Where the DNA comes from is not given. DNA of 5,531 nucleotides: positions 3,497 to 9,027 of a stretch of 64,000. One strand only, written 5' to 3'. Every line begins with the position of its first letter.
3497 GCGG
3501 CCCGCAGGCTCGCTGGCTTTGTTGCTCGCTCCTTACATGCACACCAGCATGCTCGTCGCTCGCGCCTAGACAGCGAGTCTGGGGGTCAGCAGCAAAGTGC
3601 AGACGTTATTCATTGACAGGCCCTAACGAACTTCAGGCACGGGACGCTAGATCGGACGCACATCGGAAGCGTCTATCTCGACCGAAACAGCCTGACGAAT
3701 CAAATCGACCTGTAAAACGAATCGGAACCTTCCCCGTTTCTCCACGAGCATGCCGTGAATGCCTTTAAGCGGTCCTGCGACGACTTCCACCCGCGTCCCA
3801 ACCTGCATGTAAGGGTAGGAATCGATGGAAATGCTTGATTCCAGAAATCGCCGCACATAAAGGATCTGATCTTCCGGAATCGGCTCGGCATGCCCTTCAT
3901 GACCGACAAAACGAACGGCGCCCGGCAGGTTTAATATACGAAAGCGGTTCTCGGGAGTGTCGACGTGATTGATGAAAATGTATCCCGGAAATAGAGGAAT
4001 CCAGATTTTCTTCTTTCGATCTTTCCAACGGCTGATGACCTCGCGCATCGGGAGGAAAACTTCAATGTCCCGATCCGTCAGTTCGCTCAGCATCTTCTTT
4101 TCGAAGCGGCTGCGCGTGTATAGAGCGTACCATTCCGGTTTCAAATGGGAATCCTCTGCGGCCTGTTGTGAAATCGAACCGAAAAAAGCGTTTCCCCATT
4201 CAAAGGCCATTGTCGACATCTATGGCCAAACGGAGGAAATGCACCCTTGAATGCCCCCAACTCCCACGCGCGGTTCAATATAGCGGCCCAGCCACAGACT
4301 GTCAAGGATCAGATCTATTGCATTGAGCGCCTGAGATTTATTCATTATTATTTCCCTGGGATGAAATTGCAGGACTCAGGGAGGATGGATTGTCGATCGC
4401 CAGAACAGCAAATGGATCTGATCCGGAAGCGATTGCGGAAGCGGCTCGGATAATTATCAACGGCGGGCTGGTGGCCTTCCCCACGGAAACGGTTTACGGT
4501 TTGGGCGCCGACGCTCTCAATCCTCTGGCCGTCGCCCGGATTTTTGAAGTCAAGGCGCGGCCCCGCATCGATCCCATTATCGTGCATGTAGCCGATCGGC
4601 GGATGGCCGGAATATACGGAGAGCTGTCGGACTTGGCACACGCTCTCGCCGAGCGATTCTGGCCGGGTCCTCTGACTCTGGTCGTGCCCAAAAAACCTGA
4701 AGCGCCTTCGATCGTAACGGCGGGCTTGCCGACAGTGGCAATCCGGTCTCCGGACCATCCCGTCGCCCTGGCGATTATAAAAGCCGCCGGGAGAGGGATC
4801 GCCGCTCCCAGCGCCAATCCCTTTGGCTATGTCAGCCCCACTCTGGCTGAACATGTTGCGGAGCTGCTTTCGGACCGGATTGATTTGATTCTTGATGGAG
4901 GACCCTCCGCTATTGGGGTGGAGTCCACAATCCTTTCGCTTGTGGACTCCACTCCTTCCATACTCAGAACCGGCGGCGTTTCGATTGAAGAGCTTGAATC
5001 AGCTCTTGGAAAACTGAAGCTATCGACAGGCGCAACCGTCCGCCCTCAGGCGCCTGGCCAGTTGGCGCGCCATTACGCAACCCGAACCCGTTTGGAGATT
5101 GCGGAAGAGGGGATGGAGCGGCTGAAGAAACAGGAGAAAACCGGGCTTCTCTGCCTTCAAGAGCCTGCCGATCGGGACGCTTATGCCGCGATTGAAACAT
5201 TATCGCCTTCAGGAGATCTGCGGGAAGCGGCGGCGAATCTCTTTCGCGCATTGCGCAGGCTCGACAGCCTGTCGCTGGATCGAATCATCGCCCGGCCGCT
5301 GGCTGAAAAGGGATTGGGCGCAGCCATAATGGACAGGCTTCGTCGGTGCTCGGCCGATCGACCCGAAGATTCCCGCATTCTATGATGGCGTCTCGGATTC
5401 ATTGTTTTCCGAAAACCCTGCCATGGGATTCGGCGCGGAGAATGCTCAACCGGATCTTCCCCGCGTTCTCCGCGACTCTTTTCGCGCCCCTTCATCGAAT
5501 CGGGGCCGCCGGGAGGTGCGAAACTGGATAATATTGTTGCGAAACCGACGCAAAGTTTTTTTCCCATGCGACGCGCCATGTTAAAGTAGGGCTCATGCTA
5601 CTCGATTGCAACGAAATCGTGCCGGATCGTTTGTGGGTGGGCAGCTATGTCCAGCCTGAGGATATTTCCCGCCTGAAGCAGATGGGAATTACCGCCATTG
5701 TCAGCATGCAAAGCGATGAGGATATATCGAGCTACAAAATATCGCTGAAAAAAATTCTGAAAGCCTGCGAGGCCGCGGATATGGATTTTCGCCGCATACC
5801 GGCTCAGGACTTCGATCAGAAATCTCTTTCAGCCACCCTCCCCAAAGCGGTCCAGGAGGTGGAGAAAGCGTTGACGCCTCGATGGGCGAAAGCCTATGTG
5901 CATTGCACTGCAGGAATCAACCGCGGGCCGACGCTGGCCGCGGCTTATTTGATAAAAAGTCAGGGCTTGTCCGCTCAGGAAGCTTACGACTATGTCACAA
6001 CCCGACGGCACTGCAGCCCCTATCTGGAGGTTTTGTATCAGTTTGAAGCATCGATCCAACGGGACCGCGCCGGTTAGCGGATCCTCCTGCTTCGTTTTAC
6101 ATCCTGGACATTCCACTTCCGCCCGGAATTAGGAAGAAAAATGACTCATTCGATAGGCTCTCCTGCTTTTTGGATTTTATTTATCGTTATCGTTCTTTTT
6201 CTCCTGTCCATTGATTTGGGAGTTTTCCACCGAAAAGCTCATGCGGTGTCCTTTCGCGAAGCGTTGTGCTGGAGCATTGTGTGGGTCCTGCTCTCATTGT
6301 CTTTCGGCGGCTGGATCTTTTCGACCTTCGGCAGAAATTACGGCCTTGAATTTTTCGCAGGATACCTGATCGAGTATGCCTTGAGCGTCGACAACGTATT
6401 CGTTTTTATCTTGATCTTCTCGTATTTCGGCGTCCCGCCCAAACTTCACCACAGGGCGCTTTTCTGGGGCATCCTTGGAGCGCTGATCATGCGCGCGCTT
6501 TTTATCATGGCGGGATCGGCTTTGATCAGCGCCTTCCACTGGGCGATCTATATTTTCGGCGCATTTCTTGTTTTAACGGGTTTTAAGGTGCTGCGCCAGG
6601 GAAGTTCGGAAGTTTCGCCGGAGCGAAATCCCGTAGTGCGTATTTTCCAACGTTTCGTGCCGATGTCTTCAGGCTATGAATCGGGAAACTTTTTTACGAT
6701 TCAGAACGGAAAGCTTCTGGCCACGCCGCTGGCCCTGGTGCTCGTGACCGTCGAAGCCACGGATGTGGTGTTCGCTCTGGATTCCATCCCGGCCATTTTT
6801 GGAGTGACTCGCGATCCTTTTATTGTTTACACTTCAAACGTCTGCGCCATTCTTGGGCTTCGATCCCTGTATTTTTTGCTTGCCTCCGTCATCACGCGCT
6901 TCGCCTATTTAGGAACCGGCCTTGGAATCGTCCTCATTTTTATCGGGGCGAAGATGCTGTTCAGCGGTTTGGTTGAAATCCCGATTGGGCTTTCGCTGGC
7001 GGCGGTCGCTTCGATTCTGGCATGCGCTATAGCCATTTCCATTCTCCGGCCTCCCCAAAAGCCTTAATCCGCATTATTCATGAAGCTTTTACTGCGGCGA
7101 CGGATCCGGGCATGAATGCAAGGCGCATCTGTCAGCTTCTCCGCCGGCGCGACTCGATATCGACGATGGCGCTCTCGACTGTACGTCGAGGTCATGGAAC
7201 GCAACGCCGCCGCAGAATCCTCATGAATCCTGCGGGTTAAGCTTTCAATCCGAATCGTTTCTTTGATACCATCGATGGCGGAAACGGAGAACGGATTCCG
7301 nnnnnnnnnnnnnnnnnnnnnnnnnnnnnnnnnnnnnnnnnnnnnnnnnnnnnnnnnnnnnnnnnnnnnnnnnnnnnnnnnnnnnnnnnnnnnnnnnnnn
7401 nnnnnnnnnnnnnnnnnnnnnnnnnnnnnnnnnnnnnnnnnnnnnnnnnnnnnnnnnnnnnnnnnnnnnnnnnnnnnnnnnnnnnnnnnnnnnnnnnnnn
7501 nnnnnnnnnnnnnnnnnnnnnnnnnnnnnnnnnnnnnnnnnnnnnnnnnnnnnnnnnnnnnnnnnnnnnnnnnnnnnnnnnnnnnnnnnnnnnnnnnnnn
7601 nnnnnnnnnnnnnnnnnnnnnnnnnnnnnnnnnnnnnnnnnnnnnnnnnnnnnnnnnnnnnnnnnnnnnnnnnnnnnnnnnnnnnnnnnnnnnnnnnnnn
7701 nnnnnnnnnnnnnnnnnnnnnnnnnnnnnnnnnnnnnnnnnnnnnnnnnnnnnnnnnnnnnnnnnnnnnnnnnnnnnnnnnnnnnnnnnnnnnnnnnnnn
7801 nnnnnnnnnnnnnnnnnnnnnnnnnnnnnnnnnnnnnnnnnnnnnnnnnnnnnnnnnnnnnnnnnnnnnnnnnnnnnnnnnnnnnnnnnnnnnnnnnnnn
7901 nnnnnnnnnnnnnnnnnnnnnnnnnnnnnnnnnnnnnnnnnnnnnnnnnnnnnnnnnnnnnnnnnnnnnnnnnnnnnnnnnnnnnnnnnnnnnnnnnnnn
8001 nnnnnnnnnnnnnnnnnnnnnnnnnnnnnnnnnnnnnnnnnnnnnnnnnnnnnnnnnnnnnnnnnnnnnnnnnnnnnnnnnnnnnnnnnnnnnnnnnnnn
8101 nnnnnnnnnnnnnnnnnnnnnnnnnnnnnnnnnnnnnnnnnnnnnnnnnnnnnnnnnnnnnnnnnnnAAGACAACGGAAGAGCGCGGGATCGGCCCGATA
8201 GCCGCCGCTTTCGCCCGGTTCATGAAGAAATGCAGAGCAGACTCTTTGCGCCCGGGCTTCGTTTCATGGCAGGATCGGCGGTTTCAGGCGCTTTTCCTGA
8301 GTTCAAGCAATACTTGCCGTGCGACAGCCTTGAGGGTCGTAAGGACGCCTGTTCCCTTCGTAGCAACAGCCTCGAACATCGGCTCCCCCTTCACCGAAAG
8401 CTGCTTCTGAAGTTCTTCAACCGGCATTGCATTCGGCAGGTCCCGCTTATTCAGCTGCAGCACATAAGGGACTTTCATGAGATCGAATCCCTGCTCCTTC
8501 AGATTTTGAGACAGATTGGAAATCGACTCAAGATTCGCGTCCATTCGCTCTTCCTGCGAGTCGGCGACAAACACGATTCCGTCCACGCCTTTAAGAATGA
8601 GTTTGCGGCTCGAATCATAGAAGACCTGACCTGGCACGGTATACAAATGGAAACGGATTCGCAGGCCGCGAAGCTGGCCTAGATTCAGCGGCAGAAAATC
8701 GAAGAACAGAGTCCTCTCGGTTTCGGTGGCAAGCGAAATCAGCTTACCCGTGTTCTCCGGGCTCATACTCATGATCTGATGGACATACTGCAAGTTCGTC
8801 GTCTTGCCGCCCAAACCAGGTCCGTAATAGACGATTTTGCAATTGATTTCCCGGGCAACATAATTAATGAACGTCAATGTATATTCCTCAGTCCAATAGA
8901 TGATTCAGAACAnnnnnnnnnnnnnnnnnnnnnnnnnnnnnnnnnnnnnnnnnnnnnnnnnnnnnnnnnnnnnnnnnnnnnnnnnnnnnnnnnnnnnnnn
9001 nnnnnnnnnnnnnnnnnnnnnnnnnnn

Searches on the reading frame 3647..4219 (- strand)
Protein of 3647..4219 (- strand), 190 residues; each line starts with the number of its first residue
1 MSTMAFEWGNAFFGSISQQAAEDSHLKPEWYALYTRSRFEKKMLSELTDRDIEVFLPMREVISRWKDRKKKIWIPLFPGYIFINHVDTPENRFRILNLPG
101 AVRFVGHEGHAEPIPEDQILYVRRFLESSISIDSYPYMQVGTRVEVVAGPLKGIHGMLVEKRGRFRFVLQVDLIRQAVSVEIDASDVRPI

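Call 49: search_protein_families(library=pfam, proteins=[window:3647-4219:-], max_evalue=0.0001)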
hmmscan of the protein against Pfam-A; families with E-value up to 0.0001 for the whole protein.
window:3647-4219:- (190 aa): 1 family
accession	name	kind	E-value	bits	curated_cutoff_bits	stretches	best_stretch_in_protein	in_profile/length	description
PF02357.24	NusG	-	2.4e-23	82.9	22.2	1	29-119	2-89/93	Transcription termination factor nusG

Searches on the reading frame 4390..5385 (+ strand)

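Call 49: search_protein_families(library=pfam, proteins=[window:4390-5385:+], max_evalue=0.0001)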
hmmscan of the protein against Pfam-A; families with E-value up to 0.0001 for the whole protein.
window:4390-5385:+ (331 aa): 2 families
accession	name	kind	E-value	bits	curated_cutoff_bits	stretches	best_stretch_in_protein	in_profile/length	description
PF01300.24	Sua5_yciO_yrdC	-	2e-54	184.2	25.1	1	21-195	2-178/178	Telomere recombination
PF03481.19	Sua5_C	-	1.2e-25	91.1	22.9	1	197-321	1-135/136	Threonylcarbamoyl-AMP synthase, C-terminal domain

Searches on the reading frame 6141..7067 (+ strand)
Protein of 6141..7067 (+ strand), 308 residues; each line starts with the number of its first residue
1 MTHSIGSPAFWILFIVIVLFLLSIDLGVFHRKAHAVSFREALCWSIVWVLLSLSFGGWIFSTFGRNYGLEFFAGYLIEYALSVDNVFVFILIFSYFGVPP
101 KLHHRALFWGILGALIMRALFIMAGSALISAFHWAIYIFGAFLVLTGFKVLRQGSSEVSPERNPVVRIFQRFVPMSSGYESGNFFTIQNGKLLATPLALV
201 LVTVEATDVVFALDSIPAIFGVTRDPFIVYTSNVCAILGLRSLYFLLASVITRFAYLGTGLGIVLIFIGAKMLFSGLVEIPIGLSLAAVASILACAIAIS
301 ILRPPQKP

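Call 49: search_protein_families(library=pfam, proteins=[window:6141-7067:+], max_evalue=0.0001)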
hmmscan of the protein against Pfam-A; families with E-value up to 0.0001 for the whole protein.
window:6141-7067:+ (308 aa): 1 family
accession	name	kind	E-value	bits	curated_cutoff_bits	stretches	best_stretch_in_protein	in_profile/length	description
PF03741.22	TerC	-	2.6e-51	174.3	27.8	1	72-274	1-176/178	Integral membrane protein TerC family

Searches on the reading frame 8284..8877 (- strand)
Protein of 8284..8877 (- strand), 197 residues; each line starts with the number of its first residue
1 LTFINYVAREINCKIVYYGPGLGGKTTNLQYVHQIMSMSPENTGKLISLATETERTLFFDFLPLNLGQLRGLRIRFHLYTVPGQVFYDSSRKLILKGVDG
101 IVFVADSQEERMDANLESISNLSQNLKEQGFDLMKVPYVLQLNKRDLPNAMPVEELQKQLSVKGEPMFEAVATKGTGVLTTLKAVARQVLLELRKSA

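Call 49: search_protein_families(library=pfam, proteins=[window:8284-8877:-], max_evalue=0.0001)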
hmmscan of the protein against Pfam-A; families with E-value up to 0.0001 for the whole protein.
window:8284-8877:- (197 aa): 1 family
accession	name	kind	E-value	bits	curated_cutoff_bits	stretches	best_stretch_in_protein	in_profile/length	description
PF00025.27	Arf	-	9.4e-09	35.4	22.3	1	67-179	51-164/174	ADP-ribosylation factor family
